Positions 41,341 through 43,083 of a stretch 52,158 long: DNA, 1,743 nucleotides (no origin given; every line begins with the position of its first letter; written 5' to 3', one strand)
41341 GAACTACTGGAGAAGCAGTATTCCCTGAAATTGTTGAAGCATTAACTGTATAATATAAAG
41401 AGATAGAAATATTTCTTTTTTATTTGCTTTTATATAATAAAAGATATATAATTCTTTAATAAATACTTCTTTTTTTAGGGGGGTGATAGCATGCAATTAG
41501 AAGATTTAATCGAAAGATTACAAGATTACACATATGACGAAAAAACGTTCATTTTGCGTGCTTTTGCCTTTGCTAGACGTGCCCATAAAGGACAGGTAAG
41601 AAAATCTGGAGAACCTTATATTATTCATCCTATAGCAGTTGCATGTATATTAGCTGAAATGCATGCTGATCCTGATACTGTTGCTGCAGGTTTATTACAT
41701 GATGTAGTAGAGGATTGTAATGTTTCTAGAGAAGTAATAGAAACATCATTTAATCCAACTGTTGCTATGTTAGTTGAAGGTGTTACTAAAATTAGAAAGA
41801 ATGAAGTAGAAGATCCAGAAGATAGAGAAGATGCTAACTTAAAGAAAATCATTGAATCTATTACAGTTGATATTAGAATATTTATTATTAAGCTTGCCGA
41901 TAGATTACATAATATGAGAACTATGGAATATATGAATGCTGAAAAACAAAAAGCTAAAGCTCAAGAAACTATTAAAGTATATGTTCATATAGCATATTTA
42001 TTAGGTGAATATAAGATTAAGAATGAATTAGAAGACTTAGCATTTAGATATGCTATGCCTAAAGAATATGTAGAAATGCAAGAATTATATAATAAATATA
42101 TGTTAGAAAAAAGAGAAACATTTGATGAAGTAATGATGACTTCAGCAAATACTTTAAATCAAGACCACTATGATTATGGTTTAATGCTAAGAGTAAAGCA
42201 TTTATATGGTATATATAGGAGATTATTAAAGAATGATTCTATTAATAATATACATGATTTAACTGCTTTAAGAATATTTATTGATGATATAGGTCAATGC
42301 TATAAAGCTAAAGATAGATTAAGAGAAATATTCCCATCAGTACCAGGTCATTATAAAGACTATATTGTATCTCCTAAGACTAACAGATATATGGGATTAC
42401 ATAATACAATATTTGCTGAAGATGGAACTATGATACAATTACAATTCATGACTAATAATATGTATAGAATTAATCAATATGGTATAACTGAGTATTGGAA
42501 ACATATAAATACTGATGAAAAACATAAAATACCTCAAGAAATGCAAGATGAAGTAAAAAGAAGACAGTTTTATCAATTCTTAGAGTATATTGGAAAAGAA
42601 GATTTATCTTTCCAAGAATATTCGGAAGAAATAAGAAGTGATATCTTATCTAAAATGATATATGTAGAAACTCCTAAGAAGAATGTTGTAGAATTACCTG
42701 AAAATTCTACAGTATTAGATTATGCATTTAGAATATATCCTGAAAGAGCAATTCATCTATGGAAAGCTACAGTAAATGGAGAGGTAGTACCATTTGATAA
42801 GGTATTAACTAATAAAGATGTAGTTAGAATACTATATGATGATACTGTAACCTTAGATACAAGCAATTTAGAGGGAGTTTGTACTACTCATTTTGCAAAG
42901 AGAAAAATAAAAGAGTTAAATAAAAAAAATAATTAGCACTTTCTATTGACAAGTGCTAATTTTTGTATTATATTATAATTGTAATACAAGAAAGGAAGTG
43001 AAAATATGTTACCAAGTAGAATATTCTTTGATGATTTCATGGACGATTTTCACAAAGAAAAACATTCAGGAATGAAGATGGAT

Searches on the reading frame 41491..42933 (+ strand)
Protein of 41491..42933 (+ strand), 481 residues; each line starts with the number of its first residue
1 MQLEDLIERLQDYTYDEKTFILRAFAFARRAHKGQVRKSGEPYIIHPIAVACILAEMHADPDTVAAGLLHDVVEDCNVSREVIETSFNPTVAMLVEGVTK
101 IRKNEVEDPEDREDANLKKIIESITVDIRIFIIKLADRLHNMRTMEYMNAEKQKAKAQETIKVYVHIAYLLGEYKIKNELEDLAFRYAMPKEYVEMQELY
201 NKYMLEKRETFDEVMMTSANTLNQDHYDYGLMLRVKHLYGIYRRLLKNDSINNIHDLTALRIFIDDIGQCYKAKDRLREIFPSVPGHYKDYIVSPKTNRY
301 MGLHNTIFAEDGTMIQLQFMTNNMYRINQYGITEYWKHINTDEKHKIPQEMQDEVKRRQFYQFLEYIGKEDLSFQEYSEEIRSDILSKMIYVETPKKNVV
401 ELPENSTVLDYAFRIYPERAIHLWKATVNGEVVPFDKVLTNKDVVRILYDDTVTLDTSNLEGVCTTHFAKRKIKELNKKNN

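Call 23: search_protein_families(library=pfam, proteins=[window:41491-42933:+], max_evalue=0.00001)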
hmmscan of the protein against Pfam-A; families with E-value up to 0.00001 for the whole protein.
window:41491-42933:+ (481 aa): 4 families
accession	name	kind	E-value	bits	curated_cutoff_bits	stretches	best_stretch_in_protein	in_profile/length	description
PF13328.12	HD_4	-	8.9e-40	136.4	27.2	1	24-172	1-154/156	HD domain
PF04607.23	RelA_SpoT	-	3.5e-19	69.6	27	1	234-338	2-108/113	Region found in RelA / SpoT proteins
PF02824.27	TGS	-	3.4e-11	43.5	22.2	1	390-448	1-59/60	TGS domain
PF01966.28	HD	-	1.1e-09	39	22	1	43-142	1-116/116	HD domain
